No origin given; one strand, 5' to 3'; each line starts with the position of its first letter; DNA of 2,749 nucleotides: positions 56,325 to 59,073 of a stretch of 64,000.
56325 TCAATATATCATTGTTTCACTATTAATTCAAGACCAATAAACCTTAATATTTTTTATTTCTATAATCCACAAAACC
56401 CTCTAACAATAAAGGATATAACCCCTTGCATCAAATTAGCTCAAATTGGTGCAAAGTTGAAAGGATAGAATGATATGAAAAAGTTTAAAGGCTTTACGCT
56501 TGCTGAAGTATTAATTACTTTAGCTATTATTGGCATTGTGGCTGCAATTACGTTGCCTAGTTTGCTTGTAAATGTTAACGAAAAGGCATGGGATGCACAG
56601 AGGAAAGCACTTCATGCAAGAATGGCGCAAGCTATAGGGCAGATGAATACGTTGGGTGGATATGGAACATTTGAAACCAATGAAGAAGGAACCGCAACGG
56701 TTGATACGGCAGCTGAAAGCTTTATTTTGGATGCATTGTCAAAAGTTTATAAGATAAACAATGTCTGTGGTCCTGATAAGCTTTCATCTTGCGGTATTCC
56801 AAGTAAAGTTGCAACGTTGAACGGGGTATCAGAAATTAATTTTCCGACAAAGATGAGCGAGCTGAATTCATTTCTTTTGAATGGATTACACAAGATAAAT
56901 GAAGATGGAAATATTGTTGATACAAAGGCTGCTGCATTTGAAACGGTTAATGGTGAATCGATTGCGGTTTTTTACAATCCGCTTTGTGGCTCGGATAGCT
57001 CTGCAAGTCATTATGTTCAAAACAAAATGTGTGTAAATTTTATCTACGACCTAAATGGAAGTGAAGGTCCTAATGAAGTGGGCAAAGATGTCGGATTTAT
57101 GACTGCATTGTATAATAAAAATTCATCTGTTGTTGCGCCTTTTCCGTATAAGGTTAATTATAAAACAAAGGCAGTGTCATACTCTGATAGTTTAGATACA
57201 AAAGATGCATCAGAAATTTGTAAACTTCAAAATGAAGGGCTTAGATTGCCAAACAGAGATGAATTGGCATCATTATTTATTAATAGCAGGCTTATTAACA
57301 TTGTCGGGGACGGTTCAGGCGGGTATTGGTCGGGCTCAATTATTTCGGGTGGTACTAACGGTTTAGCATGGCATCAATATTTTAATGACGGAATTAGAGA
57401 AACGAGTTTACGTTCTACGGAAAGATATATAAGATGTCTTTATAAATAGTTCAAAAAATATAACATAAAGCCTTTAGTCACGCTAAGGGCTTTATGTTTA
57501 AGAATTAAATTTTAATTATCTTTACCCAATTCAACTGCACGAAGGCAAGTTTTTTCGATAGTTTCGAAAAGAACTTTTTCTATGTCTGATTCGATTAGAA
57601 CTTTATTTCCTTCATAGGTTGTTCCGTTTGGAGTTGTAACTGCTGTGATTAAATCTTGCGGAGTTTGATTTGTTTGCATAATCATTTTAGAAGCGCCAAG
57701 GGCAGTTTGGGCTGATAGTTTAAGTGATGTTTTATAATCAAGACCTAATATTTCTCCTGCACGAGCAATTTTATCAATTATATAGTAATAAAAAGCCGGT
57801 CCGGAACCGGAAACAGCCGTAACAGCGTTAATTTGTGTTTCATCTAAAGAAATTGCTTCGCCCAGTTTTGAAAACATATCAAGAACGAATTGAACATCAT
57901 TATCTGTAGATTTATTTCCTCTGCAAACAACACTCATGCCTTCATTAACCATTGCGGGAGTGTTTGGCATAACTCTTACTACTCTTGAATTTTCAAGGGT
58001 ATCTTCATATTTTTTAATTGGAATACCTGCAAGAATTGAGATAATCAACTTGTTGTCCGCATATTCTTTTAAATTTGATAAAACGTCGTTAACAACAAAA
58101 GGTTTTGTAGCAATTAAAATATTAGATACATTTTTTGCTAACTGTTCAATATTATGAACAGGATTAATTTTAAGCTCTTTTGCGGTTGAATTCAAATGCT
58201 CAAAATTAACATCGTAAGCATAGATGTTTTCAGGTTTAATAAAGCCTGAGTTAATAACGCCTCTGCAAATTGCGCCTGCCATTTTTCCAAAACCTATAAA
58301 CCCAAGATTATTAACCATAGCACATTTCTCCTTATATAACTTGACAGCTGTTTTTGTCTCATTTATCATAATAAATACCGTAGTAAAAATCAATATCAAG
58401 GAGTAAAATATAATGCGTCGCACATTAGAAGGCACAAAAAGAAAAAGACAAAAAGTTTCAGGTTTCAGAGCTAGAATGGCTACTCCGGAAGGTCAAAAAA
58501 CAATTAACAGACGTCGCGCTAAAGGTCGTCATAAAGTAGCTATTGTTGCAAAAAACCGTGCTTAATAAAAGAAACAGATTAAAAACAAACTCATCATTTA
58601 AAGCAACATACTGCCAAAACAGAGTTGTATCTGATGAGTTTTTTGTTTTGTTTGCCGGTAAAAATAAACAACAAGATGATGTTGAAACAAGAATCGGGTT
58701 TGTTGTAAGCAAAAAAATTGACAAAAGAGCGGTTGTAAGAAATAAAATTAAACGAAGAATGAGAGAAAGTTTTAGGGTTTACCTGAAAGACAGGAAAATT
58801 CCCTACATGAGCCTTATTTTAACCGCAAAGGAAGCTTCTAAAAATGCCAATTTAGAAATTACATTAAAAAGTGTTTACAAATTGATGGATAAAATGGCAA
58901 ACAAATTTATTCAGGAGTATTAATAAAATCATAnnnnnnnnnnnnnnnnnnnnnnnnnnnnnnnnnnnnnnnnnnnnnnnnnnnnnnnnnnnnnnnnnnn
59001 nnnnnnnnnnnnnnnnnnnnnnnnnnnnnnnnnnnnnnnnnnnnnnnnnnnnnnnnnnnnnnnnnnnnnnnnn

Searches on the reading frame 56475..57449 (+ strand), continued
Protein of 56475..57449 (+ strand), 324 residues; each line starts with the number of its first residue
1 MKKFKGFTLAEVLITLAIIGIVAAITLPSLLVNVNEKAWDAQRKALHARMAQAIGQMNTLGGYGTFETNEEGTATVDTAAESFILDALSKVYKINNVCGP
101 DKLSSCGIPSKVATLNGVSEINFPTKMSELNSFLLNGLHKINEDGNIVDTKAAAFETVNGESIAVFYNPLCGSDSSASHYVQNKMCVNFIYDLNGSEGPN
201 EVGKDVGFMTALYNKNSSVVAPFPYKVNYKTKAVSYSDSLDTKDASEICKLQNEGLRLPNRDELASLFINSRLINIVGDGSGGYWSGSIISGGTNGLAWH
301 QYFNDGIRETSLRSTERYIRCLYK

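Call 49: find_homologous_proteins(query=L072:7602-8468:+, max_evalue=1e-30)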
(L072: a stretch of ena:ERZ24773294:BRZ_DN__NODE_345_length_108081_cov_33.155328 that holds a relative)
Query L072:7602-8468:+ (289 aa): 7987 proteins with E <= 1e-30 among 8000 candidates; the best 120 are listed.
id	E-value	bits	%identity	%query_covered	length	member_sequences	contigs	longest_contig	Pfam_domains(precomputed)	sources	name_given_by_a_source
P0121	9.9e-181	617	100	100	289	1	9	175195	PF13495.13,PF00589.28,PF02899.24,PF22823.3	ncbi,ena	-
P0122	6.0e-180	614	99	100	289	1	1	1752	PF13495.13,PF00589.28,PF02899.24,PF22823.3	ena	-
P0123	2.5e-171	586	94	100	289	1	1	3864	PF00589.28,PF02899.24,PF22823.3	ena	-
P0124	2.2e-170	583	93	100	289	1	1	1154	PF00589.28,PF02899.24,PF22823.3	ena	-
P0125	5.5e-170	582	93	100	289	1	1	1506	PF00589.28,PF02899.24,PF22823.3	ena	-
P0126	1.3e-169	581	93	100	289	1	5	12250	PF00589.28,PF02899.24,PF22823.3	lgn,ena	-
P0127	1.6e-169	580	93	100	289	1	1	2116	PF00589.28,PF02899.24,PF22823.3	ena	-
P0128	1.7e-169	580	93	100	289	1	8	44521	PF00589.28,PF02899.24,PF22823.3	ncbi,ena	-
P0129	1.8e-169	580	93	100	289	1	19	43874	PF00589.28,PF02899.24,PF22823.3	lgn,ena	-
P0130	2.2e-169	580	93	100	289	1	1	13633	PF00589.28,PF02899.24,PF22823.3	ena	-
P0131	2.4e-169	580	92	100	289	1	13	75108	PF00589.28,PF02899.24,PF22823.3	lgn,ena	-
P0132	2.7e-169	580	93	100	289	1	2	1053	PF00589.28,PF02899.24,PF22823.3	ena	-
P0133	3.3e-169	579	93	100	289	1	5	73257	PF00589.28,PF02899.24,PF22823.3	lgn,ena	-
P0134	4.5e-169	579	92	100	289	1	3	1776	PF00589.28,PF02899.24,PF22823.3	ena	-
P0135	8.3e-169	578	92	100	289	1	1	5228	PF00589.28,PF02899.24,PF22823.3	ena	-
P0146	1.2e-167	574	92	100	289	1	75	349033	PF00589.28,PF02899.24,PF22823.3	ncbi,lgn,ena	-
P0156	5.7e-167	572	92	100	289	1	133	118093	PF00589.28,PF02899.24,PF22823.3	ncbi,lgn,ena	-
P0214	2.2e-136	472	74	100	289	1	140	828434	PF13495.13,PF00589.28,PF02899.24,PF22823.3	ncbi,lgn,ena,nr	ncbi:TPA: tyrosine recombinase [Candidatus Galligastranaerophilus gallistercoris]|nr:tyrosine recomb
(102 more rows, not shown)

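Call 50: find_encoding_contigs(protein=P0156, flank=4000, max_places=10)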
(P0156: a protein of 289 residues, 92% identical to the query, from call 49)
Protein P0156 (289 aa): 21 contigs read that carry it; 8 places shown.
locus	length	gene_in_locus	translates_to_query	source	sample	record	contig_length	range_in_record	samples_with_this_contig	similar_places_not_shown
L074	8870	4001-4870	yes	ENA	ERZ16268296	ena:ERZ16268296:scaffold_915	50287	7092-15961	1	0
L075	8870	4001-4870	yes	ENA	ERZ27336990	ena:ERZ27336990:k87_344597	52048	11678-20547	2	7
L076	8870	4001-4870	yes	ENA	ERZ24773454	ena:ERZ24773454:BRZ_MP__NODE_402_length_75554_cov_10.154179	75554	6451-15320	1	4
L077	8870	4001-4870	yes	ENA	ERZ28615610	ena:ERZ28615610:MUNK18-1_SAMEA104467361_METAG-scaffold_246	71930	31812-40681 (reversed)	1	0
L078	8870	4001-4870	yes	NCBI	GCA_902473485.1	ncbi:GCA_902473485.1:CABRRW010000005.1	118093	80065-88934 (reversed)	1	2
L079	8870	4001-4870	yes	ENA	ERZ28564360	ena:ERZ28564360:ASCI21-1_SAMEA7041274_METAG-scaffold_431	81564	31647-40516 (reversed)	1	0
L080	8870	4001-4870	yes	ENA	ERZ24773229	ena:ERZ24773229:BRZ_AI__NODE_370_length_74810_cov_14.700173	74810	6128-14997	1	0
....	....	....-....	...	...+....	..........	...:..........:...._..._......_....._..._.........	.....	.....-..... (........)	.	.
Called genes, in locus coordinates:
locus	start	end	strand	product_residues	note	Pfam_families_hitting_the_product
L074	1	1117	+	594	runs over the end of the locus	-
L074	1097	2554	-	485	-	PF02386:TrkH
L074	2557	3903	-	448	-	PF00070:Pyr_redox (faint), PF01488:Shikimate_DH (faint), PF02254:TrkA_N, PF03435:Sacchrp_dh_NADP (faint), PF07992:Pyr_redox_2 (weak), PF02080:TrkA_C, PF02254:TrkA_N, PF02080:TrkA_C, +2 more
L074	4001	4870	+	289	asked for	PF02899:Phage_int_SAM_1, PF00589:Phage_integrase, PF22823:MrpR_C_cat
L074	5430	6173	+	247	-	PF07963:N_methyl (weak)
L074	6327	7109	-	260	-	PF00149:Metallophos, PF12850:Metallophos_2 (weak)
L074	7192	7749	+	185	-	PF00908:dTDP_sugar_isom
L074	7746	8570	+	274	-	PF01370:Epimerase, PF04321:RmlD_sub_bind, PF01073:3Beta_HSD (weak), PF02719:Polysacc_synt_2, PF07993:NAD_binding_4, PF16363:GDP_Man_Dehyd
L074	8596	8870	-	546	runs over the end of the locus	PF00149:Metallophos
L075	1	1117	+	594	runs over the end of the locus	-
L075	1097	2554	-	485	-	PF02386:TrkH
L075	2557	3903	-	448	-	PF00070:Pyr_redox (faint), PF01488:Shikimate_DH (faint), PF02254:TrkA_N, PF03435:Sacchrp_dh_NADP (faint), PF07992:Pyr_redox_2 (weak), PF02080:TrkA_C, PF02254:TrkA_N, PF02080:TrkA_C, +2 more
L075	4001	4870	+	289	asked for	PF02899:Phage_int_SAM_1, PF00589:Phage_integrase, PF22823:MrpR_C_cat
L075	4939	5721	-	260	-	PF00149:Metallophos, PF12850:Metallophos_2 (weak)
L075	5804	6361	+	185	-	PF00908:dTDP_sugar_isom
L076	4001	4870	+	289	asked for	PF02899:Phage_int_SAM_1, PF00589:Phage_integrase, PF22823:MrpR_C_cat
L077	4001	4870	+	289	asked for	PF02899:Phage_int_SAM_1, PF00589:Phage_integrase, PF22823:MrpR_C_cat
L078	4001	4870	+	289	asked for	PF02899:Phage_int_SAM_1, PF00589:Phage_integrase, PF22823:MrpR_C_cat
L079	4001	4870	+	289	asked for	PF02899:Phage_int_SAM_1, PF00589:Phage_integrase, PF22823:MrpR_C_cat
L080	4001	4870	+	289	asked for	PF02899:Phage_int_SAM_1, PF00589:Phage_integrase, PF22823:MrpR_C_cat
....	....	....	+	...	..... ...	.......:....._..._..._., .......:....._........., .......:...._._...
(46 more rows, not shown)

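Call 51: find_encoding_contigs(protein=P0214, flank=4000, max_places=6)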
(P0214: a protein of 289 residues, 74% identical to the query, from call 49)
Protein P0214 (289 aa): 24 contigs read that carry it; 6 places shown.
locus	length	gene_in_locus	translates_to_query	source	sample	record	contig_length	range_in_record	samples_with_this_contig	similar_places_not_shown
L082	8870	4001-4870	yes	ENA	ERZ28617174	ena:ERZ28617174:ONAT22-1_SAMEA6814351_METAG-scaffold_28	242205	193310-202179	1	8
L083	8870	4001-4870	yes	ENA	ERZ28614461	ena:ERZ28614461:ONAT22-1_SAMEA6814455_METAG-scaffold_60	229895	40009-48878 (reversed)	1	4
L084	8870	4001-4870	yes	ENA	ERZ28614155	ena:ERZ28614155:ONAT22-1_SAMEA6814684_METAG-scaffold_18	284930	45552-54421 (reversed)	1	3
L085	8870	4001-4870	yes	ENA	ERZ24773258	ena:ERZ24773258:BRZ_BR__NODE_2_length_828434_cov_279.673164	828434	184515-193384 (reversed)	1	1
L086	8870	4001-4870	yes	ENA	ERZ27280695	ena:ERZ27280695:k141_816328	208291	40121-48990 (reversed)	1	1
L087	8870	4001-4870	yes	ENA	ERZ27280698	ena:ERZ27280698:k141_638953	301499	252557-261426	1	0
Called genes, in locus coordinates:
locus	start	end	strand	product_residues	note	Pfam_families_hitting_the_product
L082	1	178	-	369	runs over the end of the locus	-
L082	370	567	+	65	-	PF00196:GerE, PF08281:Sigma70_r4_2 (weak)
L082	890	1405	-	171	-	PF03551:PadR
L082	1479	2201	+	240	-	PF01255:Prenyltransf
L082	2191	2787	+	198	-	PF01725:Ham1p_like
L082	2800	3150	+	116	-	-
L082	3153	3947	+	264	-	PF02649:GCHY-1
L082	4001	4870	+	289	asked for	PF02899:Phage_int_SAM_1, PF13495:Phage_int_SAM_4 (weak), PF00589:Phage_integrase, PF22823:MrpR_C_cat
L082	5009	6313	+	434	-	PF01637:ATPase_2 (faint), PF13173:AAA_14, PF13635:DUF4143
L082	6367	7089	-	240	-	PF02470:MlaD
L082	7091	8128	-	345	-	PF01594:AI-2E_transport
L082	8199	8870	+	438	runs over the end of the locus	PF00278:Orn_DAP_Arg_deC, PF02784:Orn_Arg_deC_N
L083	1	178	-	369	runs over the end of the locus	-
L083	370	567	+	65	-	PF00196:GerE, PF08281:Sigma70_r4_2 (weak)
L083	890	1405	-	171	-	PF03551:PadR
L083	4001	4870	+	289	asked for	PF02899:Phage_int_SAM_1, PF13495:Phage_int_SAM_4 (weak), PF00589:Phage_integrase, PF22823:MrpR_C_cat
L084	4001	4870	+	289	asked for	PF02899:Phage_int_SAM_1, PF13495:Phage_int_SAM_4 (weak), PF00589:Phage_integrase, PF22823:MrpR_C_cat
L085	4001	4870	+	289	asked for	PF02899:Phage_int_SAM_1, PF13495:Phage_int_SAM_4 (weak), PF00589:Phage_integrase, PF22823:MrpR_C_cat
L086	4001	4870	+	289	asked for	PF02899:Phage_int_SAM_1, PF13495:Phage_int_SAM_4 (weak), PF00589:Phage_integrase, PF22823:MrpR_C_cat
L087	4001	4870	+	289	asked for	PF02899:Phage_int_SAM_1, PF13495:Phage_int_SAM_4 (weak), PF00589:Phage_integrase, PF22823:MrpR_C_cat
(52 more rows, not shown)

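Call 58: find_encoding_contigs(protein=P0016, flank=10000, max_places=5)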
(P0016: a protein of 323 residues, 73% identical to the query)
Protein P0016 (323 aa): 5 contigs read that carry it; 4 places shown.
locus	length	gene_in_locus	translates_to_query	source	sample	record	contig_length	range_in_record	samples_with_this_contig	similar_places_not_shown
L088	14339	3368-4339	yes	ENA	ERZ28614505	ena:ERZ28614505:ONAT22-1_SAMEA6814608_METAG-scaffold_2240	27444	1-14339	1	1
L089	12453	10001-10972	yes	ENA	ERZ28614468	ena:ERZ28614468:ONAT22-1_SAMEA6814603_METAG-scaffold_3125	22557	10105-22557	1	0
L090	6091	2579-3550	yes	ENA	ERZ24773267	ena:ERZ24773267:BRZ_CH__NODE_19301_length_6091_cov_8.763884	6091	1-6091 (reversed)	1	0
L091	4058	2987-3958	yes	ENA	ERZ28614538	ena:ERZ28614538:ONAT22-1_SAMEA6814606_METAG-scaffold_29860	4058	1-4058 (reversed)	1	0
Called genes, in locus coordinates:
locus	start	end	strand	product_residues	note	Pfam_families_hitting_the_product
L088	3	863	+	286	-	?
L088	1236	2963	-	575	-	PF02878:PGM_PMM_I, PF02879:PGM_PMM_II, PF02880:PGM_PMM_III, PF24947:PGM1_C_vert_fung (weak)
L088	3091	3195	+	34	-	-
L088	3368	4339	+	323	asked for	PF07963:N_methyl, PF07603:Lcl_C (weak)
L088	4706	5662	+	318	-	PF07963:N_methyl, PF07603:Lcl_C (weak)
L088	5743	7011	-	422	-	PF00438:S-AdoMet_synt_N, PF02772:S-AdoMet_synt_M, PF02773:S-AdoMet_synt_C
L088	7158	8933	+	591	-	PF01336:tRNA_anti-codon, PF00152:tRNA-synt_2, PF02938:GAD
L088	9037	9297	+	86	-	PF00196:GerE, PF08281:Sigma70_r4_2 (weak)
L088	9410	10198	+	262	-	PF09674:DUF2400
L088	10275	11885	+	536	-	PF00890:FAD_binding_2, PF01266:DAO (faint), PF03486:HI0933_like (faint), PF07992:Pyr_redox_2 (faint), PF02910:Succ_DH_flav_C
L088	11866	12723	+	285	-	PF02749:QRPTase_N, PF01729:QRPTase_C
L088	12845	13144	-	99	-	-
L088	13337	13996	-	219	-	PF13353:Fer4_12, PF04055:Radical_SAM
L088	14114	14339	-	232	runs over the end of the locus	-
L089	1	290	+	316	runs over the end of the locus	PF04542:Sigma70_r2, PF04539:Sigma70_r3, PF04545:Sigma70_r4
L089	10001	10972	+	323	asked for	PF07963:N_methyl, PF07603:Lcl_C (weak)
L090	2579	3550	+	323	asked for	PF07963:N_methyl, PF07603:Lcl_C (weak)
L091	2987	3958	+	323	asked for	PF07963:N_methyl, PF07603:Lcl_C (weak)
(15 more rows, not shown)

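Call 59: find_encoding_contigs(protein=P0019, flank=10000, max_places=5)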
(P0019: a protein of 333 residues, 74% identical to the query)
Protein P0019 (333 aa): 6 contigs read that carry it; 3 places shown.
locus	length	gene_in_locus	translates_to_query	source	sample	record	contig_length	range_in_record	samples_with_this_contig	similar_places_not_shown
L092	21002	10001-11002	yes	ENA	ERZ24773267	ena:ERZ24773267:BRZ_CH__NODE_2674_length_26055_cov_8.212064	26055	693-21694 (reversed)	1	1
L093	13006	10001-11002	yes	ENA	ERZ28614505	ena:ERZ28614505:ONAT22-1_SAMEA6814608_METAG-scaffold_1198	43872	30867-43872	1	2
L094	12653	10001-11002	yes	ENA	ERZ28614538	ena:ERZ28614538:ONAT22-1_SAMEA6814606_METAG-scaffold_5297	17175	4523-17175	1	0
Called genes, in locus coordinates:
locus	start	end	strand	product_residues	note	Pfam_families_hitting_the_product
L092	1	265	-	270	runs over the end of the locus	PF01592:NifU_N, PF04324:Fer2_BFD, PF01106:NifU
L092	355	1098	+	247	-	-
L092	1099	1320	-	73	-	-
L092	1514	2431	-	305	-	PF01063:Aminotran_4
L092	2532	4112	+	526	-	-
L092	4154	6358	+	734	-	PF00912:Transgly, PF00905:Transpeptidase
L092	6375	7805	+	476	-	PF00224:PK, PF02887:PK_C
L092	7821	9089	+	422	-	PF01053:Cys_Met_Meta_PP, PF01041:DegT_DnrJ_EryC1 (weak)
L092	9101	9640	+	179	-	PF02525:Flavodoxin_2, PF03358:FMN_red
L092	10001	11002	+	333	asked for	PF07963:N_methyl, PF07603:Lcl_C (faint)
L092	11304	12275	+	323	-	PF07963:N_methyl (weak), PF07603:Lcl_C (faint)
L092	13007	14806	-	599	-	PF02638:GHL10, PF13200:DUF4015 (weak)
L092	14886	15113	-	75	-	PF03840:SecG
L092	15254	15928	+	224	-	PF14681:UPRTase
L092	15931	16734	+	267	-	PF04542:Sigma70_r2, PF04539:Sigma70_r3, PF08281:Sigma70_r4_2, PF04545:Sigma70_r4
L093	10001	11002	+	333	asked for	PF07963:N_methyl, PF07603:Lcl_C (faint)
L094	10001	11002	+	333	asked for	PF07963:N_methyl, PF07603:Lcl_C (faint)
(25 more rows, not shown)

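Call 64: find_encoding_contigs(protein=P0146, flank=2500, max_places=10)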
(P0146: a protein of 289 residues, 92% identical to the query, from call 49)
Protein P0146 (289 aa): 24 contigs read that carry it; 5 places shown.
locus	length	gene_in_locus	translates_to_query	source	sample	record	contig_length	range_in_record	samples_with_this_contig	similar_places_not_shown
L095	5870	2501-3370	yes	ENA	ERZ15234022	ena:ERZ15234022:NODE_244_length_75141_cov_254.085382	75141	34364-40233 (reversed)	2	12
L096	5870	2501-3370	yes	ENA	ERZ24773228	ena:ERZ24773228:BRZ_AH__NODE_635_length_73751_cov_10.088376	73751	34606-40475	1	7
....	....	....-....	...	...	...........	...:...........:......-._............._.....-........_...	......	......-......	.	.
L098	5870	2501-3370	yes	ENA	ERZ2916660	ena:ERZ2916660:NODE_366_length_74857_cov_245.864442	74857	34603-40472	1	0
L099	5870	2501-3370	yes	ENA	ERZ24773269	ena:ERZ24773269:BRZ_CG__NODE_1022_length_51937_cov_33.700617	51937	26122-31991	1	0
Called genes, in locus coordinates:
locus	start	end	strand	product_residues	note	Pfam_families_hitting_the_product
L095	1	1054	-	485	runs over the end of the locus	PF02386:TrkH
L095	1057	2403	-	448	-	PF00070:Pyr_redox (faint), PF01488:Shikimate_DH (faint), PF02254:TrkA_N, PF03435:Sacchrp_dh_NADP (faint), PF07992:Pyr_redox_2 (weak), PF02080:TrkA_C, PF02254:TrkA_N, PF02080:TrkA_C, +2 more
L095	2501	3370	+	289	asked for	PF02899:Phage_int_SAM_1, PF00589:Phage_integrase, PF22823:MrpR_C_cat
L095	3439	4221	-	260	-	PF00149:Metallophos, PF12850:Metallophos_2 (weak)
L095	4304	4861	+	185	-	PF00908:dTDP_sugar_isom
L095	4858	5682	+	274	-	PF01370:Epimerase, PF04321:RmlD_sub_bind, PF01073:3Beta_HSD (weak), PF02719:Polysacc_synt_2, PF07993:NAD_binding_4, PF16363:GDP_Man_Dehyd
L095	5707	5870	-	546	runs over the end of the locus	PF00149:Metallophos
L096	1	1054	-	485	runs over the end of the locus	PF02386:TrkH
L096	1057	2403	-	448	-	PF00070:Pyr_redox (faint), PF01488:Shikimate_DH (faint), PF02254:TrkA_N, PF03435:Sacchrp_dh_NADP (faint), PF07992:Pyr_redox_2 (weak), PF02080:TrkA_C, PF02254:TrkA_N, PF02080:TrkA_C, +2 more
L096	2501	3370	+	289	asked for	PF02899:Phage_int_SAM_1, PF00589:Phage_integrase, PF22823:MrpR_C_cat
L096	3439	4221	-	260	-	PF00149:Metallophos, PF12850:Metallophos_2 (weak)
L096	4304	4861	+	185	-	PF00908:dTDP_sugar_isom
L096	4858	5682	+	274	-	PF01370:Epimerase, PF04321:RmlD_sub_bind, PF01073:3Beta_HSD (weak), PF02719:Polysacc_synt_2, PF07993:NAD_binding_4, PF16363:GDP_Man_Dehyd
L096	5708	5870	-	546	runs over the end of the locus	PF00149:Metallophos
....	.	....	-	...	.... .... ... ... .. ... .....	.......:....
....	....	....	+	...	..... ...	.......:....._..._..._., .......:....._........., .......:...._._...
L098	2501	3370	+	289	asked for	PF02899:Phage_int_SAM_1, PF00589:Phage_integrase, PF22823:MrpR_C_cat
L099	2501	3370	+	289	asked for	PF02899:Phage_int_SAM_1, PF00589:Phage_integrase, PF22823:MrpR_C_cat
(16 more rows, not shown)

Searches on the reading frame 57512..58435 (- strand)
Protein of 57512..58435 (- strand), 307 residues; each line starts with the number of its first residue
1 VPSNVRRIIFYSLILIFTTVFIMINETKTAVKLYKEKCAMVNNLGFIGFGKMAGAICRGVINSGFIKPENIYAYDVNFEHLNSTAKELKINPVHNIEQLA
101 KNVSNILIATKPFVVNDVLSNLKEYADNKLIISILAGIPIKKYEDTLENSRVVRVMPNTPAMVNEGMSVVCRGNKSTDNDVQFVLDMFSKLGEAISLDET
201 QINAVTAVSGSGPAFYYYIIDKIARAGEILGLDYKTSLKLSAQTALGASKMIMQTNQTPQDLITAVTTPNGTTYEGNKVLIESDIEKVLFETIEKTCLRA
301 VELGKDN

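Call 8: search_protein_families(library=pfam, proteins=[window:57512-58435:-], max_evalue=0.01)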
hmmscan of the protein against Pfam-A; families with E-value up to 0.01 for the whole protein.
window:57512-58435:- (307 aa): 3 families
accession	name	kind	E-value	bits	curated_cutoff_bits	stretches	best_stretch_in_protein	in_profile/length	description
PF14748.11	P5CR_dimer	-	1.2e-28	99.8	25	1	199-303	1-105/105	Pyrroline-5-carboxylate reductase dimerisation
PF03807.23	F420_oxidored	-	3.6e-16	60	21.6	1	44-137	2-94/94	NADP oxidoreductase coenzyme F420-dependent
PF03446.21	NAD_binding_2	-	0.0011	19.4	21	1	44-131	2-89/161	NAD binding domain of 6-phosphogluconate dehydrogenase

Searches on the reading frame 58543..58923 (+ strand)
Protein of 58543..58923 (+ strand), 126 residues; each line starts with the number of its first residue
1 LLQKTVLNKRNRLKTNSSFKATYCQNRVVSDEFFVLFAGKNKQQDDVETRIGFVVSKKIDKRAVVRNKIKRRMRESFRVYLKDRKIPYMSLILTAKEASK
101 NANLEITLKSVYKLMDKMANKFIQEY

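Call 33: search_protein_families(library=pfam, proteins=[window:58543-58923:+], max_evalue=0.001)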
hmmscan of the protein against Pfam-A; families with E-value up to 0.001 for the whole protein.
window:58543-58923:+ (126 aa): 1 family
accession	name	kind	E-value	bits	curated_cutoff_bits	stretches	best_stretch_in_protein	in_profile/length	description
PF00825.24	Ribonuclease_P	-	4.6e-23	81.8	22.3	1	7-118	1-108/109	Ribonuclease P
